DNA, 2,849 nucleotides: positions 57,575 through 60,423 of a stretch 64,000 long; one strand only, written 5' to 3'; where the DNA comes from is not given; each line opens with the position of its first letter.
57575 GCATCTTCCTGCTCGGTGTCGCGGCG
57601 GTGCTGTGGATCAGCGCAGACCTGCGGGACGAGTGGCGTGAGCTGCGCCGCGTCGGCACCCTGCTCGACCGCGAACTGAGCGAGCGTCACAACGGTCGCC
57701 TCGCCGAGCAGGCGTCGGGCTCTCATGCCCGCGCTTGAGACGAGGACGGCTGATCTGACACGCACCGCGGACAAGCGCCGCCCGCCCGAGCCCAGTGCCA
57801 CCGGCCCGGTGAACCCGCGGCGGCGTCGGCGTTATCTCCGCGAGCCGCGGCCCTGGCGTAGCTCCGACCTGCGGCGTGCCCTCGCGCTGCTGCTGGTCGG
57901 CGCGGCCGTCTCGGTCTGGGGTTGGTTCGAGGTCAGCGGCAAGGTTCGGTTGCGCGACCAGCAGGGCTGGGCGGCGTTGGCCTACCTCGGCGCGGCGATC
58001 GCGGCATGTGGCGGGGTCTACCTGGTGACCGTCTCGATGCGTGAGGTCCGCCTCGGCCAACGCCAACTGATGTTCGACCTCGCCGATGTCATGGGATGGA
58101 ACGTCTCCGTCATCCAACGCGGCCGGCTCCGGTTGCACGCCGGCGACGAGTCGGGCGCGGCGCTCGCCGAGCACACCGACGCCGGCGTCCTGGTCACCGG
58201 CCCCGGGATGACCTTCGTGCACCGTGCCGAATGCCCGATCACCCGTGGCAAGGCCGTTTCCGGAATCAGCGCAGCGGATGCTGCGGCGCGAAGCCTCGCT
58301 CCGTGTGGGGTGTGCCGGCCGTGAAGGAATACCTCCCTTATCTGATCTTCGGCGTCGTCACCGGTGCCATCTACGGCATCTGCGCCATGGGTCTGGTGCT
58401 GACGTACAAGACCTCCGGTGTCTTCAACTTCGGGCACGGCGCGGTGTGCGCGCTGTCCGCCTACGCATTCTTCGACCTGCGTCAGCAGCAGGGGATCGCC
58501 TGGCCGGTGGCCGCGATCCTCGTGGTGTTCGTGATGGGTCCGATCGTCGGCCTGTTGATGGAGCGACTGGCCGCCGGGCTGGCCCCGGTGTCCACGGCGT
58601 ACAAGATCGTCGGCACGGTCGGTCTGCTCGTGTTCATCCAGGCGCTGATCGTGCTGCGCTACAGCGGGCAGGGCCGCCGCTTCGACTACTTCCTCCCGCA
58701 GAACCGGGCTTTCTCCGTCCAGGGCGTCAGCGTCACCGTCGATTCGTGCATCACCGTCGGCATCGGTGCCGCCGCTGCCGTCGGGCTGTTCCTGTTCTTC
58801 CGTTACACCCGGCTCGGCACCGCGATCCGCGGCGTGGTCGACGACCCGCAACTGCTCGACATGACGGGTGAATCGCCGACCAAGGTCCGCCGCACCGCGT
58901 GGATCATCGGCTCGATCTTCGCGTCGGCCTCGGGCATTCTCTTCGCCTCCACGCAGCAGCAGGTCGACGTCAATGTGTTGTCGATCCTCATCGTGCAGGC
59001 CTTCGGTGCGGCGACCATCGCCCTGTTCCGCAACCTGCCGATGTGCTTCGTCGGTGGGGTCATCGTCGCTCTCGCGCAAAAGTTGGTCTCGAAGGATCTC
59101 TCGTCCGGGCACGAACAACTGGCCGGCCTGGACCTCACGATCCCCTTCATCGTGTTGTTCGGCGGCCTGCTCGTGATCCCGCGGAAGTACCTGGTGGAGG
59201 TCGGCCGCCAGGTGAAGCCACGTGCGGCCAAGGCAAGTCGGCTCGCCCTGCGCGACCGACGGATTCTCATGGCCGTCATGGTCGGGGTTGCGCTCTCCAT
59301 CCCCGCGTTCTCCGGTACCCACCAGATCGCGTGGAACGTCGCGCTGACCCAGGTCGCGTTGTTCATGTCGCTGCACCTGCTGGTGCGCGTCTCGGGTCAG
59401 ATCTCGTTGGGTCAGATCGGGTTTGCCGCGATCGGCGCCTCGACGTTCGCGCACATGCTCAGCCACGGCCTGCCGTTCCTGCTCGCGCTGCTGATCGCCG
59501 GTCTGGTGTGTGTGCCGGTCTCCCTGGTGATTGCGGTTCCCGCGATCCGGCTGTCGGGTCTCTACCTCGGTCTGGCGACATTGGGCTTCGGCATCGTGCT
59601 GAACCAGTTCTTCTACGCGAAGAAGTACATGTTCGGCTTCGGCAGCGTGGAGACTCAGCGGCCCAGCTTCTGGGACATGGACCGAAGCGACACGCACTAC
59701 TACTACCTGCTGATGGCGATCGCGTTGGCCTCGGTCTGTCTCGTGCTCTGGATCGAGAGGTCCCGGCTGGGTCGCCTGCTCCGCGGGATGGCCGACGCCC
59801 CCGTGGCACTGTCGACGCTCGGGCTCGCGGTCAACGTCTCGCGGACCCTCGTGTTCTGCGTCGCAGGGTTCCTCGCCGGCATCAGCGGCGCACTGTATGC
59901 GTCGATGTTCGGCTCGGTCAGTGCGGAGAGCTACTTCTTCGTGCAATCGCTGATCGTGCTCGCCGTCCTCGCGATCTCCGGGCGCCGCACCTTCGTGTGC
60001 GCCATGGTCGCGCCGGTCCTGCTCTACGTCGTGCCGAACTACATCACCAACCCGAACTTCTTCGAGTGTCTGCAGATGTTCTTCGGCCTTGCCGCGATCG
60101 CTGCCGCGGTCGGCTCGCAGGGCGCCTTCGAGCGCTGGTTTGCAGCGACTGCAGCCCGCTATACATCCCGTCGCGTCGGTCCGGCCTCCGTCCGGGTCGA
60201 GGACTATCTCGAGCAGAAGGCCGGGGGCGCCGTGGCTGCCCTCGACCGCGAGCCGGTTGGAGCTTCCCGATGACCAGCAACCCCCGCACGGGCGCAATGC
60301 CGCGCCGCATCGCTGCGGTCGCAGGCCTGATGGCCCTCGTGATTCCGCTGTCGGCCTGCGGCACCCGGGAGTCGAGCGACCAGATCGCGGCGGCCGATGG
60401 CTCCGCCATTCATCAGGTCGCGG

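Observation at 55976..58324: Second, diverged copy of the same trio in front of a second LivHM-SBP operon: paralogy supports a real functional unit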

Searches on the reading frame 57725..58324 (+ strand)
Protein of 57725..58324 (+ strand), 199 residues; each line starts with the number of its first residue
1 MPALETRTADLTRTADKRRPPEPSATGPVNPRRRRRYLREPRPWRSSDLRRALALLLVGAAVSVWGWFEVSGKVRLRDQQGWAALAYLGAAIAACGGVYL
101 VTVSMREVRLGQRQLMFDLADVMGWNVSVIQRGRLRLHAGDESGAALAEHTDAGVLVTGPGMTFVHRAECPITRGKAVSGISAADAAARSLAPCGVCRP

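Call 9: search_protein_families(library=pfam, proteins=[window:57725-58324:+], max_evalue=1)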
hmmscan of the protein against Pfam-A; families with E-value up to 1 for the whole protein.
window:57725-58324:+ (199 aa): 5 families
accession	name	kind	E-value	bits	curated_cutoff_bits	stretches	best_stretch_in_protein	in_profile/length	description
PF19746.4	DUF6233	-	0.00013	22.4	27.6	1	159-199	11-54/59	Family of unknown function (DUF6233)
PF04454.18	Linocin_M18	-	0.17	11.6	24.3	1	116-192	36-112/253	Encapsulating protein for peroxidase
PF16927.11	HisKA_7TM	-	0.21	11.9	28.6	1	47-97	22-72/224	N-terminal 7TM region of histidine kinase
PF19762.4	DUF6249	-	0.22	12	33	1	41-98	51-94/104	Domain of unknown function (DUF6249)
PF18920.5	DUF5671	-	0.92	9.8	28.4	0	45-96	41-93/132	Domain of unknown function (DUF5671)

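Call 10: search_protein_families(library=ncbifam, proteins=[window:57725-58324:+], max_evalue=1)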
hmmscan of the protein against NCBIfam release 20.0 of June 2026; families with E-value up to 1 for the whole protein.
window:57725-58324:+ (199 aa): 0 families

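Call 51: search_solved_structures(query=A4, max_evalue=10, show_alignments=2)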
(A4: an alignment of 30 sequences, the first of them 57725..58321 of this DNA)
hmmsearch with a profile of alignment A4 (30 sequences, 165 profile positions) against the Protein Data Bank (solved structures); distinct sequences matched with E-value up to 10: 1.
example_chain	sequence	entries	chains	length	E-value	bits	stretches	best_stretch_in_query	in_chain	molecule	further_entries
7qhm_J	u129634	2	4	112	0.037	17.1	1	28-82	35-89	Hypothetical membrane protein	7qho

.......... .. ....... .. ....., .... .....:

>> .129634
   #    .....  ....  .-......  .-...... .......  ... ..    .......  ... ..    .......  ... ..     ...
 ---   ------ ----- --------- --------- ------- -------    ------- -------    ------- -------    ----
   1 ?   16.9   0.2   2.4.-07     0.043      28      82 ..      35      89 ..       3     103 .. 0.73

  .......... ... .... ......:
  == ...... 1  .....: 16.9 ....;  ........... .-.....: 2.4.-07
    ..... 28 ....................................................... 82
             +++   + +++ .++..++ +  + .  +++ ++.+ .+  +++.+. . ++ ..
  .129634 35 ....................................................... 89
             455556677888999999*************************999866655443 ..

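Call 52: search_protein_families(library=pfam, alignment_id=A4, max_evalue=0.01)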
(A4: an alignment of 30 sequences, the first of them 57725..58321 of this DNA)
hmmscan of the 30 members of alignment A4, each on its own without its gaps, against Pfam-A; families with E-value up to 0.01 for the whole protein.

A. member 1, window:57725-58321:+ (199 aa): 1 family
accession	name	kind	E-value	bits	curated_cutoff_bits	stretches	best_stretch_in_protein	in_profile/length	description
PF19746.4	DUF6233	-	0.00013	22.4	27.6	1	159-199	11-54/59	Family of unknown function (DUF6233)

B. families by the number of members that match (of 30 scanned): 1 family
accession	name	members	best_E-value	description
PF19746.4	DUF6233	4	0.00013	Family of unknown function (DUF6233)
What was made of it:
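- On Pfam DUF6233: Only 4 of 30 P3 members match at E<=0.01 (calls 9, 52).
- Closest known: Ada-type zinc site. Same: DUF6233 gives a weak hit (E 1.3e-4) over residues 159-199 (calls 9, 52).
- P3 has no DNA-binding or kinase domain (calls 9, 10, 52).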

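Call 75: predict_structure(alignment_id=A5)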
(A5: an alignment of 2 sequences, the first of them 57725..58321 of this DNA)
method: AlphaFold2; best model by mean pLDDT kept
length: 199 residues; sequences in the alignment: 2
mean_pLDDT: 58.4   pTM: 0.34
mean pLDDT of the five models: 58.4, 54.2, 54.2, 53.0, 51.0
residues with pLDDT >= 90: 0; 70-90: 61; 50-70: 62; < 50: 76
segments of 3 or more residues with pLDDT < 50: 1-40, 124-153, 158-162
pLDDT, mean of each block of 10 residues (from residue 1): 36 37 43 43 71 84 77 72 83 85 75 61 43 29 33 46 61 60 66 64
secondary structure, 60 per line:
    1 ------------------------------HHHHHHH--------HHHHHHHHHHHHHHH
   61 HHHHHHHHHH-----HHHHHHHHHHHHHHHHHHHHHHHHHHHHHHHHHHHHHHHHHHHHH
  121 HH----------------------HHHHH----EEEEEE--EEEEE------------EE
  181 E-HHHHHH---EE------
elements in order: H31-37 H46-70 H76-122 H145-149 E154-159 E162-166 E179-181 H183-188
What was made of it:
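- It was built from two sequences and has low confidence (call 75).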

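Call 78: fold_search(model_id=the predicted structure, library=pdb)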
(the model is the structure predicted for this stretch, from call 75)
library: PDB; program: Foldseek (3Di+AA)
matches with E <= 10: 192; with E <= 0.001: 0
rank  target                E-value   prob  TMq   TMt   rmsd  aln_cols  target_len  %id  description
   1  7nk7_G                2.3e-01  0.98  0.30  0.60   5.9        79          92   11  Mycobacterium smegmatis ATP synthase F1 state 1 (released 2021-10-27)
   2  6yo0_g1               4.7e-01  0.98  0.33  0.67   2.6        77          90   10  Cryo-EM structure of Tetrahymena thermophila mitochondrial ATP synthase - F1/peripheral stalk (released 2020-09-30)
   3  4afl_F                1.3e+00  0.94  0.33  0.70   1.5        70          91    8  The crystal structure of the ING4 dimerization domain reveals the functional organization of the ING family of chromat (released 2012-02-22)
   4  1ohh_MODEL_2_G        1.3e+00  0.72  0.30  0.58   5.9        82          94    8  BOVINE MITOCHONDRIAL F1-ATPASE complexed with the inhibitor protein IF1 (released 2003-06-09)
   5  7q21_K                1.6e+00  0.89  0.25  0.72   1.7        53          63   21  III2-IV2 respiratory supercomplex from Corynebacterium glutamicum (released 2022-02-02)
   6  5sva_U                1.9e+00  0.41  0.31  0.39  13.3       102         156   13  Mediator-RNA Polymerase II Pre-Initiation Complex (released 2016-09-28)
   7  9lli_O                1.9e+00  0.33  0.22  0.49   4.1        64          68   16  Cryo-EM structure of D1R in complex with de novo designed GEM targeting TM1/2/4 and GEM targeting TM3/4/5, and negativ (released 2026-03-04)
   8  7a0g_EEE              2.5e+00  0.51  0.27  0.17   4.9        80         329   16  Structure of the SmhB pore of the tripartite alpha-pore forming toxin, Smh, from Serratia marcescens. (released 2021-03-31)
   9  4jav_A                2.6e+00  0.28  0.22  0.19   4.3        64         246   16  Structural basis of a rationally rewired protein-protein interface (HK853wt and RR468mutant V13P, L14I, I17M and N21V) (released 2013-09-04)
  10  6rgz_A                2.6e+00  0.12  0.20  0.17  11.7        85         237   16  Revisiting pH-gated conformational switch. Complex HK853-RR468 pH 6.5 (released 2020-02-19)
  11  7a0g_AAA              2.8e+00  0.38  0.27  0.18   4.4        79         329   19  Structure of the SmhB pore of the tripartite alpha-pore forming toxin, Smh, from Serratia marcescens. (released 2021-03-31)
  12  9j3d_D                2.8e+00  0.33  0.27  0.17   3.9        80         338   19  Cryo-EM structure of TMexCD1-TOprJ1 (released 2025-08-13)
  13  8cok_A                3.0e+00  0.47  0.30  0.55   2.8        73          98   14  Structural analysis of ING3 protein and its binding to histone H3 (released 2023-05-17)
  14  7p3r_A                3.0e+00  0.41  0.27  0.17   3.5        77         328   22  Helical structure of the toxin MakA from Vibrio cholera (released 2022-02-23)
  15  5u0p_V                3.2e+00  0.57  0.29  0.46   2.4        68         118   10  Cryo-EM structure of the transcriptional Mediator (released 2017-03-08)
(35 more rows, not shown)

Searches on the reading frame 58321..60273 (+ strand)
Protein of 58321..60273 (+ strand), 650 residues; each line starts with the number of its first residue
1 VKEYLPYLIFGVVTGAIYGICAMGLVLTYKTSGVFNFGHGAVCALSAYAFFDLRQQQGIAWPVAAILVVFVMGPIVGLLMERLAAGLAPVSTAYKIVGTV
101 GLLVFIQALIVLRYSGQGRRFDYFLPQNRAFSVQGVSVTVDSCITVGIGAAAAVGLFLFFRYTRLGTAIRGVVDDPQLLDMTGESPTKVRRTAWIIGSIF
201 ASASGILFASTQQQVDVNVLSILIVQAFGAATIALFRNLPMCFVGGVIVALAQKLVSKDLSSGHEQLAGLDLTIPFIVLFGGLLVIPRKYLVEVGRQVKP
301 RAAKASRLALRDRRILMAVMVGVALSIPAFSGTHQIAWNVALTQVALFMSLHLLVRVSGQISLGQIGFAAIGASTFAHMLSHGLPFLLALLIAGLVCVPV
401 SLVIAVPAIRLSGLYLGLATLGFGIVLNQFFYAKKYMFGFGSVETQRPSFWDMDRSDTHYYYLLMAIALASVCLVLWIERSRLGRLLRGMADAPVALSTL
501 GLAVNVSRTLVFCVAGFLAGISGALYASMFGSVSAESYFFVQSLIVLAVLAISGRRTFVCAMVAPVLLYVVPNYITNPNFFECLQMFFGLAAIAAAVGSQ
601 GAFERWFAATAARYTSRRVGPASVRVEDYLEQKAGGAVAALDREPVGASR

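Call 20: search_protein_families(library=pfam, proteins=[window:58321-60273:+], max_evalue=0.001)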
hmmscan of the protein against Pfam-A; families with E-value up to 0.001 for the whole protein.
window:58321-60273:+ (650 aa): 1 family
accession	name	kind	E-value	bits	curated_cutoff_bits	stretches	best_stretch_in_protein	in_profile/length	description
PF02653.21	BPD_transp_2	-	1.5e-52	178.8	26.8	2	8-262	2-252/269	Branched-chain amino acid transport system / permease component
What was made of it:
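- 58321..60273 (+): Fused LivH-LivM-type permease of copy b (650 aa, about 15 hydrophobic helices). Pfam BPD_transp_2 matches twice, E 1.5e-52 (call 20).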

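Call 54: search_protein_families(library=ncbifam, proteins=[window:58321-60273:+], max_evalue=0.00001)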
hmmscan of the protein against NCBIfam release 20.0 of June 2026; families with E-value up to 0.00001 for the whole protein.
window:58321-60273:+ (650 aa): 4 families
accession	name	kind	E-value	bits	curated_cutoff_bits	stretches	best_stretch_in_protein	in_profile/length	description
NF008450.0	PRK11301.1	subfamily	5.2e-27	95.3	366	2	286-432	60-210/418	high-affinity branched-chain amino acid ABC transporter permease LivM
TIGR03409.1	urea_trans_UrtB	equivalog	4.3e-18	66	250.3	1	8-276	4-277/291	urea ABC transporter permease subunit UrtB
NF008011.0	PRK10740.1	equivalog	5e-18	65.8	379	1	5-283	9-299/308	high-affinity branched-chain amino acid ABC transporter permease LivH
TIGR03408.1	urea_trans_UrtC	equivalog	2.4e-16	60.3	296.2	1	385-587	87-294/313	urea ABC transporter permease subunit UrtC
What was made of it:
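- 58321..60273 (+): NCBIfam LivH/UrtB match the N-terminal half and LivM/UrtC the C-terminal half, all below the equivalog cut-offs (call 54).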

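Call 60: search_solved_structures(query=window:58321-60273:+, max_evalue=0.01)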
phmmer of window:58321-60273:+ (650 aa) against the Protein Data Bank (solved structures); distinct sequences matched with E-value up to 0.01: 0.
